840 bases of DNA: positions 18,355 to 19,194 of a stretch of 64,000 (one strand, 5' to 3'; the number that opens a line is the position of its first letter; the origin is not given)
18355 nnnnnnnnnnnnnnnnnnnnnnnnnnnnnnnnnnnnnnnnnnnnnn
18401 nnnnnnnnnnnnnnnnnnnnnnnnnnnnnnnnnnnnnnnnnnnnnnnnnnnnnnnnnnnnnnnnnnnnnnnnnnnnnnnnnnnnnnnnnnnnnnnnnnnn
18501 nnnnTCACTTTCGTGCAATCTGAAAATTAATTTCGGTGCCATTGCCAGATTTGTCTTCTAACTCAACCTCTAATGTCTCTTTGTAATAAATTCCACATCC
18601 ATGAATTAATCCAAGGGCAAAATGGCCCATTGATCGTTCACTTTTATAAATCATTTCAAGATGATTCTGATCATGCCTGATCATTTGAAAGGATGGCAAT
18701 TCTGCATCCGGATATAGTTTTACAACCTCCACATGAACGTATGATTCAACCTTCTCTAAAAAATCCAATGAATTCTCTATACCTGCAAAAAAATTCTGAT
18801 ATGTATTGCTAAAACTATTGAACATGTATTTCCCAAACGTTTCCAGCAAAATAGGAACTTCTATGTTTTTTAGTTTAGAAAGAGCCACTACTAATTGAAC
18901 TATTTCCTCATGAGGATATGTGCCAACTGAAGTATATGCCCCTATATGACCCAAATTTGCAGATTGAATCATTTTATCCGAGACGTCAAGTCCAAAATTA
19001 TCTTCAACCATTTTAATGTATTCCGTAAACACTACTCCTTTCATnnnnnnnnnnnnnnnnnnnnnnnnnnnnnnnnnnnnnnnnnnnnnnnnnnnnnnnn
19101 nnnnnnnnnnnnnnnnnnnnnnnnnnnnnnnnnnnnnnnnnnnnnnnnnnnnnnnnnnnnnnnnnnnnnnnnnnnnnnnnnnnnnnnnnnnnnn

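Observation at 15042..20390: H-NOX gas sensor wired through a multi-step phosphorelay to an exopolysaccharide export locus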

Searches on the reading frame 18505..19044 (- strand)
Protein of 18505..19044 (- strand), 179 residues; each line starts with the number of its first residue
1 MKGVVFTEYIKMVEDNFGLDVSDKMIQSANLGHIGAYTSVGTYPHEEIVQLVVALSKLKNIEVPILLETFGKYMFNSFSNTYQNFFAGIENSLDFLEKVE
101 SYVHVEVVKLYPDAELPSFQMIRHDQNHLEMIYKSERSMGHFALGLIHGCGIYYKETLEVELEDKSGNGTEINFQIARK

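Call 3: search_protein_families(library=pfam, proteins=[window:18505-19044:-], max_evalue=0.01)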
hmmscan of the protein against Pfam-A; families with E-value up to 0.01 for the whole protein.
window:18505-19044:- (179 aa): 1 family
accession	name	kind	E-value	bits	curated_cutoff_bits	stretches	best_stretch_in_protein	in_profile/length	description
PF07700.20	HNOB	-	3.3e-41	141.3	25.5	1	2-161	1-162/163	Haem-NO-binding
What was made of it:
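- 18505..19044 (-): Stand-alone H-NOX haem sensor. Pfam HNOB 3.3e-41 (call 3).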

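Call 5: search_solved_structures(query=window:18505-19044:-, show_alignments=3, max_evalue=0.001)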
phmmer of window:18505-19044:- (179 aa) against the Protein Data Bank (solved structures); distinct sequences matched with E-value up to 0.001: 29.
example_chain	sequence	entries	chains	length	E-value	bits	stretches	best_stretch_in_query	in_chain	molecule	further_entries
6bde_A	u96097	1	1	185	4.7e-41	143.7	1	1-176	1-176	2,4-dihydroxyhept-2-ene-1,7-dioic acid aldolase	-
6bdd_A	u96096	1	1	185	3e-40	141.1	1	1-176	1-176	2,4-dihydroxyhept-2-ene-1,7-dioic acid aldolase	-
6ocv_A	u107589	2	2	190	2.6e-38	134.8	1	1-178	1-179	Heme NO binding domain protein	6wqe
3iqb_A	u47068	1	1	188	3.7e-12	49.7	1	1-165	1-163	Methyl-accepting chemotaxis protein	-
2kii_A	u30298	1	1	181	7e-12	48.8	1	1-162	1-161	Putative uncharacterized protein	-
1u4h_A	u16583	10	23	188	7.1e-12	48.8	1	1-165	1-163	Heme-based Methyl-accepting Chemotaxis Protein | Methyl-accepting chemotaxis protein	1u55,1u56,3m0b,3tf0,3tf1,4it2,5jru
4u9b_A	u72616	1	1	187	7.8e-12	48.6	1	1-162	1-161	NO-binding heme-dependent sensor protein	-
1xbn_A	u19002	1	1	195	8.1e-12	48.6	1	1-165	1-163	Methyl-accepting chemotaxis protein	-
3nvr_A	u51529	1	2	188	1.3e-11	47.9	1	1-165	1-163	Methyl-accepting chemotaxis protein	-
3sj5_A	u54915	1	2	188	2.4e-11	47.1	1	1-165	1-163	Methyl-accepting chemotaxis protein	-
4u99_A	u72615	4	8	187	2.6e-11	46.9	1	1-161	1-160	NO-binding heme-dependent sensor protein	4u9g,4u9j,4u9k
6cww_A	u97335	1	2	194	2.6e-11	46.9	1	1-165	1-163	Methyl-accepting chemotaxis protein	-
3eee_A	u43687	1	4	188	3.7e-11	46.4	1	1-165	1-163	Methyl-accepting chemotaxis protein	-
4fdk_A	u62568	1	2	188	5e-11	46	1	1-165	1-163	Methyl-accepting chemotaxis protein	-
3nvu_A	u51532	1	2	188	6.9e-11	45.6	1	1-165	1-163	Methyl-accepting chemotaxis protein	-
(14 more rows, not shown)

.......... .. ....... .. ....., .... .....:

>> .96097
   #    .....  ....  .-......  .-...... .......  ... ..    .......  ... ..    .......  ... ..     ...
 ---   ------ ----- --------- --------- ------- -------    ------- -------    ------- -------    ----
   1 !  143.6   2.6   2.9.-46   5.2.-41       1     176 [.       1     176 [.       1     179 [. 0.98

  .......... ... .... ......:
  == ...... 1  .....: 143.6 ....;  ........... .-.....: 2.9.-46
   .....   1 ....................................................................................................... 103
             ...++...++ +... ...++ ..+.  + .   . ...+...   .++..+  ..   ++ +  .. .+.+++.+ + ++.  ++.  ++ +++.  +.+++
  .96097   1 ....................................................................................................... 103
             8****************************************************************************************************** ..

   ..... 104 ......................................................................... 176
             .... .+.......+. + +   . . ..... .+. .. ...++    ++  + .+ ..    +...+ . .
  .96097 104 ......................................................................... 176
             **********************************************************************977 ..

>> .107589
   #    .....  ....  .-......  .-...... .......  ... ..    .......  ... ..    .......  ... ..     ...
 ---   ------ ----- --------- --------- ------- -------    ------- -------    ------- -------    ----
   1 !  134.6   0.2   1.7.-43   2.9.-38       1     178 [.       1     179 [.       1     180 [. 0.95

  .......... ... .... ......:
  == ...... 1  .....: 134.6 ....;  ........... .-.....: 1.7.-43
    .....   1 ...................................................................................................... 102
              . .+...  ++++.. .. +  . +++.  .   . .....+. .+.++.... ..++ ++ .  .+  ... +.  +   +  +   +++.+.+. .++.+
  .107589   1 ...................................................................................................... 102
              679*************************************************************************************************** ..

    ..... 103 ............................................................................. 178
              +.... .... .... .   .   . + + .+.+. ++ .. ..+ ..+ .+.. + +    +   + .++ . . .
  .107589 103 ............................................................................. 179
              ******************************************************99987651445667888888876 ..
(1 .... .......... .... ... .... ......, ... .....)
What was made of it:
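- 18505..19044 (-): Best solved relatives are 6bde/6bdd (4.7e-41) and 6ocv (call 5).
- On H-NOX (Pfam HNOB, PF07700): Solved H-NOX structures match at up to 4.7e-41 (call 5).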

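Call 8: find_homologous_proteins(query=window:18505-19044:-, max_evalue=1e-10)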
Query window:18505-19044:- (179 aa): 875 proteins with E <= 1e-10 among 920 candidates; the best 120 are listed.
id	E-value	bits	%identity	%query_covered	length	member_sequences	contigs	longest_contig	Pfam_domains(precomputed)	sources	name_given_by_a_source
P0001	4.3e-112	390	99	100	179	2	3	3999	PF07700.21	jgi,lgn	jgi:hypothetical protein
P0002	4.1e-55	204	56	99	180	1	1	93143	PF07700.21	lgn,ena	-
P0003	2.8e-53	198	54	100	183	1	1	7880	PF07700.21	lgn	-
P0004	4.2e-52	194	53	99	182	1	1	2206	PF07700.21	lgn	-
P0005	5.6e-51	191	51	99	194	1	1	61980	PF07700.21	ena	-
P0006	1.1e-50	190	52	99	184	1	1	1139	PF07700.21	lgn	-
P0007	4.9e-50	188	50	100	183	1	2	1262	PF07700.21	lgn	-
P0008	5.1e-50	188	51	99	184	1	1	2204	PF07700.21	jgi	jgi:hypothetical protein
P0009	9.3e-50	187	51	99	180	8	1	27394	PF07700.21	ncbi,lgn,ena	-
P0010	9.4e-50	187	52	98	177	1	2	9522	PF07700.21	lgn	-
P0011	1.3e-49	186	50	99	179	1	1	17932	PF07700.21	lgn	-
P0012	1.7e-49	186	53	100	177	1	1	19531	PF07700.21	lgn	-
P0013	2.5e-49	185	52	99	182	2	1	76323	PF07700.21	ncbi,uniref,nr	ncbi:Guanylate cyclase-related protein [Fulvivirga imtechensis AK7]|uniref:Guanylate cyclase-related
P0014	3.7e-49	185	49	100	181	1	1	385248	PF07700.21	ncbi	ncbi:MAG: heme NO-binding domain-containing protein [Calditrichia bacterium]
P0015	5.2e-49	184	51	99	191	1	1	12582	PF07700.21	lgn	-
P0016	6.9e-49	184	48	99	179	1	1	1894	PF07700.21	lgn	-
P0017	8.3e-49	184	52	100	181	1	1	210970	PF07700.21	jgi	-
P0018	9.8e-49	183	51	98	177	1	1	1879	PF07700.21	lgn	-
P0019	1.1e-48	183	51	98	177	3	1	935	PF07700.21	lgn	-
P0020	1.2e-48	183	48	99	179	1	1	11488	PF07700.21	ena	-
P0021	2.2e-48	182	52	98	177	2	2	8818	PF07700.21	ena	-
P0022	2.3e-48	182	51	100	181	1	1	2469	PF07700.21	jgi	jgi:hypothetical protein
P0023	2.3e-48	182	50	99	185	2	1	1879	PF07700.21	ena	-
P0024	4.9e-48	181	49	99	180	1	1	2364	PF07700.21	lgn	-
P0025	7.4e-48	181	48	100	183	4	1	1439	PF07700.21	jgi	jgi:Haem-NO-binding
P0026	1.3e-47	180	46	100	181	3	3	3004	PF07700.21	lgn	-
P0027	1.4e-47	180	48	99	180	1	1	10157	PF07700.21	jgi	-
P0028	1.6e-47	180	50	100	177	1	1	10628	PF07700.21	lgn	-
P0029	1.7e-47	179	49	100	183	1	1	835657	PF07700.21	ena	-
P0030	1.7e-47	179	50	99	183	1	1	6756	PF07700.21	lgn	-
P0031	1.8e-47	179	54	89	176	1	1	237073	PF07700.21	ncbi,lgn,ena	-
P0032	2.0e-47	179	50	99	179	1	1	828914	PF07700.21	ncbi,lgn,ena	-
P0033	2.1e-47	179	49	99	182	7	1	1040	PF07700.21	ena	-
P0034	2.3e-47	179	57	84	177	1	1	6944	PF07700.21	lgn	-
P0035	2.5e-47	179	47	99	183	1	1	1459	PF07700.21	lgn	-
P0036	3.9e-47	178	50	99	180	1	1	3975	PF07700.21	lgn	-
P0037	4.2e-47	178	47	100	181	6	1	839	PF07700.21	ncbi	-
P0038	4.2e-47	178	49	99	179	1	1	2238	PF07700.21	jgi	jgi:hypothetical protein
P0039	4.5e-47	178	48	100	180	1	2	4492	PF07700.21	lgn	-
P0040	5.2e-47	178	48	100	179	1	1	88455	PF07700.21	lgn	-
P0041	6.3e-47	178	50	99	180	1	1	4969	PF07700.21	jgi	jgi:hypothetical protein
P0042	8.4e-47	177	49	100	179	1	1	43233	PF07700.21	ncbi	ncbi:MAG: heme NO-binding domain-containing protein [Bacteroidia bacterium]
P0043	9.0e-47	177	50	99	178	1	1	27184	PF07700.21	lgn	-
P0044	1.0e-46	177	47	100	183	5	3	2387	PF07700.21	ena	-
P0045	1.4e-46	176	47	99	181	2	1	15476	PF07700.21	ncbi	-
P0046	1.5e-46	176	48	100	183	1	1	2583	PF07700.21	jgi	jgi:predicted hydrocarbon binding protein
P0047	1.6e-46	176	50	96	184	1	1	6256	PF07700.21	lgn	-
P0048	2.2e-46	176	48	99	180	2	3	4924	PF07700.21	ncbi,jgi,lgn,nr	ncbi:MAG: hypothetical protein FJX59_17030 [Alphaproteobacteria bacterium]|nr:hypothetical protein [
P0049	2.3e-46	176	49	99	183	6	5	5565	PF07700.21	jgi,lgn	-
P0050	2.5e-46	176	48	100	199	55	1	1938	PF07700.21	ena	-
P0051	2.7e-46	175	49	100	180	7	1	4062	PF07700.21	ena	-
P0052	3.0e-46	175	49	99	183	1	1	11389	PF07700.21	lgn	-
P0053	3.0e-46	175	49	100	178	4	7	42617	PF07700.21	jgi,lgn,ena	jgi:hypothetical protein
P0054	3.3e-46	175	49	99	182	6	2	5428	PF07700.21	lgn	-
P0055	3.3e-46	175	49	99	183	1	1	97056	PF07700.21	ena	-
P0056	3.6e-46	175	50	100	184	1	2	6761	PF07700.21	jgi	jgi:hypothetical protein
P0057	3.6e-46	175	48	99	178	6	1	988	PF07700.21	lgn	-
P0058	3.8e-46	175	50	95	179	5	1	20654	PF07700.21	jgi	-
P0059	4.8e-46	175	48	99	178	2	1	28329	PF07700.21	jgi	jgi:Haem-NO-binding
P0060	4.8e-46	175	46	100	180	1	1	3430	PF07700.21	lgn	-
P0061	5.2e-46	175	50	99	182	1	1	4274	PF07700.21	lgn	-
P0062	5.5e-46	175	48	99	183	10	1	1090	PF07700.21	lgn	-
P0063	5.6e-46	174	51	98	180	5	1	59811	PF07700.21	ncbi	ncbi:MAG: heme NO-binding domain-containing protein [Thiolinea sp.]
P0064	6.9e-46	174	46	100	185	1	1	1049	PF07700.21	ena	-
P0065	7.0e-46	174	46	100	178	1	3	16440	PF07700.21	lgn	-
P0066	7.3e-46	174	48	99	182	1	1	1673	PF07700.21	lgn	-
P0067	8.5e-46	174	46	99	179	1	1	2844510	PF07700.21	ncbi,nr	ncbi:heme NO-binding domain-containing protein [Cryomorphaceae bacterium]|nr:heme NO-binding domain-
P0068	1.0e-45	174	49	89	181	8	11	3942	PF07700.21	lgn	-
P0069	1.2e-45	173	48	100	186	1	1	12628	PF07700.21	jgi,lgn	-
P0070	1.3e-45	173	48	95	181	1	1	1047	PF07700.21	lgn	-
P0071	2.0e-45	173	47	100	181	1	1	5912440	PF07700.21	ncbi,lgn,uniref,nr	ncbi:heme NO-binding domain-containing protein [Pseudomonas sp. LFM046]|uniref:heme NO-binding domai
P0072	2.0e-45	173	48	99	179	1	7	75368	PF07700.21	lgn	-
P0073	2.5e-45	172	49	99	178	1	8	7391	PF07700.21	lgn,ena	-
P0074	2.5e-45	172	45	100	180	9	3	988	PF07700.21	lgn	-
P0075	2.6e-45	172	46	100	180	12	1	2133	PF07700.21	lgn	-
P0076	2.9e-45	172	45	100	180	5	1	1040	PF07700.21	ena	-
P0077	3.4e-45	172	45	100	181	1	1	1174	PF07700.21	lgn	-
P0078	3.5e-45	172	46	100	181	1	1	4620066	PF07700.21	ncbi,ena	-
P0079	3.5e-45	172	49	97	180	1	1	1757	PF07700.21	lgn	-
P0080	3.7e-45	172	47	100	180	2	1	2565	PF07700.21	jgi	jgi:hypothetical protein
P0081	3.9e-45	172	46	100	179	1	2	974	PF07700.21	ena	-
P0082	4.3e-45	172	47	99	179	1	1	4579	PF07700.21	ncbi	-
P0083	4.5e-45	172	47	100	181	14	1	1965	PF07700.21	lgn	-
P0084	4.6e-45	171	51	94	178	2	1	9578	PF07700.21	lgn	-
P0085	5.2e-45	171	49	94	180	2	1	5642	PF07700.21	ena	-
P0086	5.6e-45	171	50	99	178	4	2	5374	PF07700.21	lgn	-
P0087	5.8e-45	171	49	98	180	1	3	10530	PF07700.21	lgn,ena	-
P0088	7.2e-45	171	46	99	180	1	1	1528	PF07700.21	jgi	jgi:hypothetical protein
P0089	7.3e-45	171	44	100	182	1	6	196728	PF07700.21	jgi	jgi:Haem-NO-binding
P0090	7.8e-45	171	45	99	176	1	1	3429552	PF07700.21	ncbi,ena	-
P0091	8.9e-45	171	47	100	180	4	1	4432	PF07700.21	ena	-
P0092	9.0e-45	171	48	100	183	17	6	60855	PF07700.21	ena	-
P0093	9.8e-45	170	50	98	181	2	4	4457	PF07700.21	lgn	-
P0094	1.0e-44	170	50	98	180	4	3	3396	PF07700.21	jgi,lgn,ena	jgi:hypothetical protein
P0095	1.0e-44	170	46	99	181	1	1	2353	PF07700.21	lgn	-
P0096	1.0e-44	170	46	100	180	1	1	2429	PF07700.21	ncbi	-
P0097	1.1e-44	170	46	99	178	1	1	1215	PF07700.21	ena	-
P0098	1.1e-44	170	47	97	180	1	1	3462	PF07700.21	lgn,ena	-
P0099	1.2e-44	170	52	91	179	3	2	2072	PF07700.21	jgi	-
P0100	1.4e-44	170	55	84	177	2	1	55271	PF07700.21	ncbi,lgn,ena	-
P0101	1.4e-44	170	45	100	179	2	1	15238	PF07700.21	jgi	-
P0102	1.4e-44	170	51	98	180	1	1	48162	PF07700.21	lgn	-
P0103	1.5e-44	170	48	92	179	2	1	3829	PF07700.21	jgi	jgi:hypothetical protein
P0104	1.6e-44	170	47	100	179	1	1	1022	PF07700.21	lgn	-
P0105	1.6e-44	170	48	100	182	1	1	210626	PF07700.21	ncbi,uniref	ncbi:heme NO-binding domain-containing protein [Pseudomonas sp. CAU 1711]|uniref:heme NO-binding dom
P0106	1.7e-44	170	47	100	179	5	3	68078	PF07700.21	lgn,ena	-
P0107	1.7e-44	170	47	99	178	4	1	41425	PF07700.21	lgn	-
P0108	1.9e-44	170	48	98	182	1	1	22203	PF07700.21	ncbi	-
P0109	1.9e-44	169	49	100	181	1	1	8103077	PF07700.21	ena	-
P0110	2.1e-44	169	49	95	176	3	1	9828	PF07700.21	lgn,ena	-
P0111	2.2e-44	169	49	99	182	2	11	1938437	PF07700.21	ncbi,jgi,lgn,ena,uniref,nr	ncbi:MAG: hypothetical protein RL122_1138 [Pseudomonadota bacterium]|jgi:hypothetical protein|uniref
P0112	2.3e-44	169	47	100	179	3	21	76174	PF07700.21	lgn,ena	-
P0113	2.5e-44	169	44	100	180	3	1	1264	PF07700.21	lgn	-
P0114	2.5e-44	169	49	91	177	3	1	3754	PF07700.21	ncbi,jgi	jgi:hypothetical protein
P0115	2.6e-44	169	49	99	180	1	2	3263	PF07700.21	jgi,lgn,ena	-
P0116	2.9e-44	169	46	100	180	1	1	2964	PF07700.21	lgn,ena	-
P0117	2.9e-44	169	46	99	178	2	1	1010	PF07700.21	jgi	jgi:hypothetical protein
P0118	3.0e-44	169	47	100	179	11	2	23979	PF07700.21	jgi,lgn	jgi:hypothetical protein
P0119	3.2e-44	169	47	99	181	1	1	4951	PF07700.21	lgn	-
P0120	3.7e-44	169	45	99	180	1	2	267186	PF07700.21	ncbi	-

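Call 12: find_encoding_contigs(protein=P0002, flank=10000, max_places=2)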
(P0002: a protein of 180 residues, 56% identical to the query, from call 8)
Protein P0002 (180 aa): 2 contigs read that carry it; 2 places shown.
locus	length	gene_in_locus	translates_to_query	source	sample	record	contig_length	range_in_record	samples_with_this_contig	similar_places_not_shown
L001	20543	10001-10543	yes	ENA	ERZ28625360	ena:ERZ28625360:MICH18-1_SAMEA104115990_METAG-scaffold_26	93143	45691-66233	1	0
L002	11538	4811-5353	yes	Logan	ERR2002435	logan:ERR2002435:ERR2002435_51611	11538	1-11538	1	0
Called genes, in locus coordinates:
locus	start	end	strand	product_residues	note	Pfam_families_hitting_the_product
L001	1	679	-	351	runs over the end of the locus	-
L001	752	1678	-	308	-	-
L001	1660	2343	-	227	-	PF08281:Sigma70_r4_2, PF00196:GerE (weak), PF04545:Sigma70_r4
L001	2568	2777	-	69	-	-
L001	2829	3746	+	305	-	PF18962:Por_Secre_tail (weak)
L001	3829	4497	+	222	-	PF00092:VWA, PF13519:VWA_2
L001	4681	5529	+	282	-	PF13672:PP2C_2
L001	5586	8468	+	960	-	-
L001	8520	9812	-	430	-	PF01979:Amidohydro_1, PF07969:Amidohydro_3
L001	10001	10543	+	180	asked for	PF07700:HNOB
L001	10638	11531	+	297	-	PF00512:HisKA, PF02518:HATPase_c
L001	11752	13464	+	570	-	PF00732:GMC_oxred_N, PF05199:GMC_oxred_C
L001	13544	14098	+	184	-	PF13618:Gluconate_2-dh3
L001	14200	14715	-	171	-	-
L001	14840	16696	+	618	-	PF02518:HATPase_c, PF13589:HATPase_c_3 (faint), PF00204:DNA_gyraseB, PF01751:Toprim, PF00986:DNA_gyraseB_C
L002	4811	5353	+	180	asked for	PF07700:HNOB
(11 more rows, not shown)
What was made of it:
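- The closest H-NOX homologue outside this organism (56% identity) sits in a simple H-NOX/kinase pair (call 12).
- Tried and rejected: The nearest H-NOX homologue outside this organism (P0002, 56% identity) sits in a plain H-NOX plus 297-aa kinase pair (call 12).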

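Call 13: find_encoding_contigs(protein=P0001, flank=10000, max_places=3)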
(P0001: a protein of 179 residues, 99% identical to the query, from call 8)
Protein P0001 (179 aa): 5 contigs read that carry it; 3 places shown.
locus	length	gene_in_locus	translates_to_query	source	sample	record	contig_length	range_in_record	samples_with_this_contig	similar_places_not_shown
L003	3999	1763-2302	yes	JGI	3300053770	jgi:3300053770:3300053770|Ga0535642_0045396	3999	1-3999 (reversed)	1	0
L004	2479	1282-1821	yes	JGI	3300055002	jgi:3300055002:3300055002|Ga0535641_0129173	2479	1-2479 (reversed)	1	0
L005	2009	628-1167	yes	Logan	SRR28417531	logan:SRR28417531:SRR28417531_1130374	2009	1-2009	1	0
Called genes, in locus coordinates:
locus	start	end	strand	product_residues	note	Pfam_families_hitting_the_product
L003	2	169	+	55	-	?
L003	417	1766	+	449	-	PF00072:Response_reg, PF00158:Sigma54_activat, PF14532:Sigma54_activ_2, PF07728:AAA_5 (faint), PF25601:AAA_lid_14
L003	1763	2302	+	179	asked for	PF07700:HNOB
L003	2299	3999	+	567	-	?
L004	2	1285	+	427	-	?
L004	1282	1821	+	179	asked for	PF07700:HNOB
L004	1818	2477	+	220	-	?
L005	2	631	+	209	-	?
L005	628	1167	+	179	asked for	PF07700:HNOB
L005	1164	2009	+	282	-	?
